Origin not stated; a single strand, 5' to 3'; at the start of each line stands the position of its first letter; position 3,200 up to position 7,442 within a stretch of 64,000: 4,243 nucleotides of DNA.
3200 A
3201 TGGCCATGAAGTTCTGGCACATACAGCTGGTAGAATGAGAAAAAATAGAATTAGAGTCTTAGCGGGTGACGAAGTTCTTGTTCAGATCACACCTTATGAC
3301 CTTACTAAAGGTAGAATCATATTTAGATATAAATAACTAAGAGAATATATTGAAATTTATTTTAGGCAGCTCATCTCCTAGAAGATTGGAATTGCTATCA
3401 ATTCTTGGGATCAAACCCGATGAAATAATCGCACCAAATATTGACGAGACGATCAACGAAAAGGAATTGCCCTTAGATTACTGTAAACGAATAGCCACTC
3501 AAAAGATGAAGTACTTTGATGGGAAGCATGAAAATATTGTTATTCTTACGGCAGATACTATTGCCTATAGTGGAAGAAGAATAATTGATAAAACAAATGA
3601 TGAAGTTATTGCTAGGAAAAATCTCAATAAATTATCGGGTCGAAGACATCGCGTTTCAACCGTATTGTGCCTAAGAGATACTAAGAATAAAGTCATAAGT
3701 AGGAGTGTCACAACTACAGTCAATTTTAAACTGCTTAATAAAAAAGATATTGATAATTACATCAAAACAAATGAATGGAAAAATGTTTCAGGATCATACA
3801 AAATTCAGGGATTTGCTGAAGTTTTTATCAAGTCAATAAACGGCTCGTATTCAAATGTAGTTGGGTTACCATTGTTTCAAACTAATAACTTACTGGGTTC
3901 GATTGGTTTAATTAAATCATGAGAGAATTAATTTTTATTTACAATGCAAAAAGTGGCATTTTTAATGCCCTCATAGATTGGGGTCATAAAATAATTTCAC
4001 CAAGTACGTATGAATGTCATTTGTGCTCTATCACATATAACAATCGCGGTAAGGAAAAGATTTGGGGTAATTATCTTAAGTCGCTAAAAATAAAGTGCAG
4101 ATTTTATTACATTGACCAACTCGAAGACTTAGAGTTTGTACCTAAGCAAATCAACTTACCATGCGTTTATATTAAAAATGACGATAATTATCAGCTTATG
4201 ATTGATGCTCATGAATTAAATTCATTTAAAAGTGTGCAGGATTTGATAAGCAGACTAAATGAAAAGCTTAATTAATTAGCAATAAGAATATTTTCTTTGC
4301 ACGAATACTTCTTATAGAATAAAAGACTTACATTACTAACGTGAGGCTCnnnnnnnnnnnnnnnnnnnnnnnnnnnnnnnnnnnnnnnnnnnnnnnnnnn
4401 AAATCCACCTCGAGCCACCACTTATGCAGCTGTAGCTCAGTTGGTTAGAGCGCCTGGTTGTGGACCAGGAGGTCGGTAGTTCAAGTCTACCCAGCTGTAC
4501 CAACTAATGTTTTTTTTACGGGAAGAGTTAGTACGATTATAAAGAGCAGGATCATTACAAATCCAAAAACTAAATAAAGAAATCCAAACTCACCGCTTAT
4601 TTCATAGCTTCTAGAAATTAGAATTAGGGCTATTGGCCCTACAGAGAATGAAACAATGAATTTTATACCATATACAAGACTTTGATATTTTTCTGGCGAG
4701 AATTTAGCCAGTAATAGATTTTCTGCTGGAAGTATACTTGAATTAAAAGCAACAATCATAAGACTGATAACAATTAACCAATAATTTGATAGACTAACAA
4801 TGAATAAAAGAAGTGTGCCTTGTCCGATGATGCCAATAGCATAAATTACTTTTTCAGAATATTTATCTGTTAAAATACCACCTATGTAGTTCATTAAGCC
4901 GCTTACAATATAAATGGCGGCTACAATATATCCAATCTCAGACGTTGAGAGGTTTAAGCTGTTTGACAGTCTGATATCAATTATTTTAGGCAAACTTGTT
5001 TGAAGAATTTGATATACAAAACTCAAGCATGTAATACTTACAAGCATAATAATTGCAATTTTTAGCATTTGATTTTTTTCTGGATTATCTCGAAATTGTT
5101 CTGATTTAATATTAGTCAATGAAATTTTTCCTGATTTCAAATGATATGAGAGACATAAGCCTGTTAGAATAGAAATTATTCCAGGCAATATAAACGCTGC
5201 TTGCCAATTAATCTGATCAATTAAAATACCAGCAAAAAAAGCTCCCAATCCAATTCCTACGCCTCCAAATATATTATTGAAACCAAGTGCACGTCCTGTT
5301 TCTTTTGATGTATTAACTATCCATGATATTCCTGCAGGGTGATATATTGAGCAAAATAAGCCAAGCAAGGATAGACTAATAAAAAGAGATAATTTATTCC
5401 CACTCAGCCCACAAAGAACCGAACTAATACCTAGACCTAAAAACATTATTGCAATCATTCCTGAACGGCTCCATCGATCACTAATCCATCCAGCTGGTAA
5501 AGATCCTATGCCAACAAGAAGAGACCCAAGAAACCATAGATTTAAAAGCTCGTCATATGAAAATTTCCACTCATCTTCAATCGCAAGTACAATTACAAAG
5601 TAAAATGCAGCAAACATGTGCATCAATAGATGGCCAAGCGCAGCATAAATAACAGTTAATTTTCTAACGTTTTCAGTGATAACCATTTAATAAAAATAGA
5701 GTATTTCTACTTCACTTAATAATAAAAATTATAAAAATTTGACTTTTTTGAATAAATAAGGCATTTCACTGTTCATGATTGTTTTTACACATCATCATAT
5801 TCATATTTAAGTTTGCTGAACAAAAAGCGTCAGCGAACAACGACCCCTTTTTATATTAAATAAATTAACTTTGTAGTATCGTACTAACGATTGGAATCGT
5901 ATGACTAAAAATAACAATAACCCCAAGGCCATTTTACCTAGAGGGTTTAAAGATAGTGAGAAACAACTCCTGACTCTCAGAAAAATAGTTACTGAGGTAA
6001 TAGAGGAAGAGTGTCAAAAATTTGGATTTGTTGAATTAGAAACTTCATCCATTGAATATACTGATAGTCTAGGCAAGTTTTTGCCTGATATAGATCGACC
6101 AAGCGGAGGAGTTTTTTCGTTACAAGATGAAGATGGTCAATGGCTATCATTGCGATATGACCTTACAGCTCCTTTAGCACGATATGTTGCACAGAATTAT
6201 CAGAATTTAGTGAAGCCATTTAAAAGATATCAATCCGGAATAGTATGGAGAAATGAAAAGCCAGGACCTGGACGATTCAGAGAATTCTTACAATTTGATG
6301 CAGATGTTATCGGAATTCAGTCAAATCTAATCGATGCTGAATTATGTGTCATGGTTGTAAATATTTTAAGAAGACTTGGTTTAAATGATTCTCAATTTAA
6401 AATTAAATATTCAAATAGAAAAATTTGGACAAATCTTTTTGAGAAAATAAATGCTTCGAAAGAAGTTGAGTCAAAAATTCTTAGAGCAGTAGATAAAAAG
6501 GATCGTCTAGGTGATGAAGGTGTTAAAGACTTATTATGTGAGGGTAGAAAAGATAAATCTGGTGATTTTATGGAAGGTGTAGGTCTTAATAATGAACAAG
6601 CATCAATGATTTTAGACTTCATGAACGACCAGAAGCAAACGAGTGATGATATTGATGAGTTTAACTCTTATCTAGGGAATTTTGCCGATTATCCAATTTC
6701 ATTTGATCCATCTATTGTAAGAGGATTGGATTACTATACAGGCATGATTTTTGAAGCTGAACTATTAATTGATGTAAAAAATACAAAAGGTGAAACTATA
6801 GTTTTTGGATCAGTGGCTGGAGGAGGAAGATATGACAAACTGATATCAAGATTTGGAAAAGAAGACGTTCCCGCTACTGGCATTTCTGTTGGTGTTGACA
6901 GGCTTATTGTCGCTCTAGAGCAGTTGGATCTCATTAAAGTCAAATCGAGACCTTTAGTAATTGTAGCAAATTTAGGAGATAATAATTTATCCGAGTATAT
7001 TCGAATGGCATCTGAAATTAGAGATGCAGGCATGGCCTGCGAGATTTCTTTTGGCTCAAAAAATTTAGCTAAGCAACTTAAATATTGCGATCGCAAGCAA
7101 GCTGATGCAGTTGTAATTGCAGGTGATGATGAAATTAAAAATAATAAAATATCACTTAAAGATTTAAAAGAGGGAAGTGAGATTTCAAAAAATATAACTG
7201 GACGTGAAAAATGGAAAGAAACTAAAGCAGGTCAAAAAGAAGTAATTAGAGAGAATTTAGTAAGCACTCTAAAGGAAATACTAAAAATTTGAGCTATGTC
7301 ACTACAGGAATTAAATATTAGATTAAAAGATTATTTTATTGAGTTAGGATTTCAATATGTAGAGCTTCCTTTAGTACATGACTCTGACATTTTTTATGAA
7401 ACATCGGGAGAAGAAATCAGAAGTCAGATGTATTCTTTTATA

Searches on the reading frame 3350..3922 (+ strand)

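Call 14: search_protein_families(library=pfam, proteins=[window:3350-3922:+], max_evalue=0.00001)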
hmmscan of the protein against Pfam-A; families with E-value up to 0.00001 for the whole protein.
window:3350-3922:+ (190 aa): 1 family
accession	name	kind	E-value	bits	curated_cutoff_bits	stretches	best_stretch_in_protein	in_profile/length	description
PF02545.19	Maf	-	9.3e-49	166.1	27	1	2-183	1-185/187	Maf-like protein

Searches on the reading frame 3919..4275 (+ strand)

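Call 14: search_protein_families(library=pfam, proteins=[window:3919-4275:+], max_evalue=0.00001)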
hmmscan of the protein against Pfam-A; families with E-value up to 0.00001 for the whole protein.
window:3919-4275:+ (118 aa): 0 families

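Call 104: search_protein_families(library=pfam, proteins=[window:3919-4272:+], max_evalue=1)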
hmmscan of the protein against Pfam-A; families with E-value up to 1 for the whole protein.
window:3919-4272:+ (118 aa): 1 family
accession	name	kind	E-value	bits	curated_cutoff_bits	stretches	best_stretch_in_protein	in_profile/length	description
PF10913.13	DUF2706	-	0.03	14.6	25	1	53-96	2-46/59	Protein of unknown function (DUF2706)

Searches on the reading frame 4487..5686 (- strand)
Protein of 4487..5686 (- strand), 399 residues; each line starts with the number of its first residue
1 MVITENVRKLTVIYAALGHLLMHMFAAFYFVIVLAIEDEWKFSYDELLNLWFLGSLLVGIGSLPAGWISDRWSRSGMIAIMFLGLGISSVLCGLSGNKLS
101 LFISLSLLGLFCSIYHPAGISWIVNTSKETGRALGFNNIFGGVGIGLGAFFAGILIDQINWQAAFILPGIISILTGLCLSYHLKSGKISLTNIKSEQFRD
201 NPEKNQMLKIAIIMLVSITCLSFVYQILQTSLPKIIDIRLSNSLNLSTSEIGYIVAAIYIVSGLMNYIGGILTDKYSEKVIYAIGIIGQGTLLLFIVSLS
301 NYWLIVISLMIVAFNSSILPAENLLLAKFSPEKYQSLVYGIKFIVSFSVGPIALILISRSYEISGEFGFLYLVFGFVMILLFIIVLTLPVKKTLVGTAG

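Call 14: search_protein_families(library=pfam, proteins=[window:4487-5686:-], max_evalue=0.00001)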
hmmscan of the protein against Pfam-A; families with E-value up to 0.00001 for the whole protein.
window:4487-5686:- (399 aa): 1 family
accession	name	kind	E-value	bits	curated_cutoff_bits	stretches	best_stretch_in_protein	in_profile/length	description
PF07690.21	MFS_1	-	8.4e-44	150.3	33.4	2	16-235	2-228/347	Major Facilitator Superfamily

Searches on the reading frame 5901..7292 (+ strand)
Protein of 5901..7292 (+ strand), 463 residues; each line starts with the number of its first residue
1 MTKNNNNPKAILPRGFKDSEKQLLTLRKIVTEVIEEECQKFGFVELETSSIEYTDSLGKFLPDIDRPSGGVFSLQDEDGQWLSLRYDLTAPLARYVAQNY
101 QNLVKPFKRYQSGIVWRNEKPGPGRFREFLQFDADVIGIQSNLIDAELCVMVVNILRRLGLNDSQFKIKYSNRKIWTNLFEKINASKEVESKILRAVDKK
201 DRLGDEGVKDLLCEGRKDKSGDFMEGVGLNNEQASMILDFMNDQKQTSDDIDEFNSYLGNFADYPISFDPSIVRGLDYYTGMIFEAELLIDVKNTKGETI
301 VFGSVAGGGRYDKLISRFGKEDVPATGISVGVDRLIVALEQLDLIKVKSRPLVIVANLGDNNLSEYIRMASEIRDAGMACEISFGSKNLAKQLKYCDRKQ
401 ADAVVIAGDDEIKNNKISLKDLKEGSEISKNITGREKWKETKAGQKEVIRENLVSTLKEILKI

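Call 14: search_protein_families(library=pfam, proteins=[window:5901-7292:+], max_evalue=0.00001)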
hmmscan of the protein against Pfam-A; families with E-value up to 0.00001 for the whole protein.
window:5901-7292:+ (463 aa): 2 families
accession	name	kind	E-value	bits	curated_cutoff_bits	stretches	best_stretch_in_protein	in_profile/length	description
PF13393.11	tRNA-synt_His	-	3.3e-37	128.8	25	1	26-335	12-308/308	Histidyl-tRNA synthetase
PF03129.25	HGTP_anticodon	-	4.7e-08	33.5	21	1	353-427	2-79/94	Anticodon binding domain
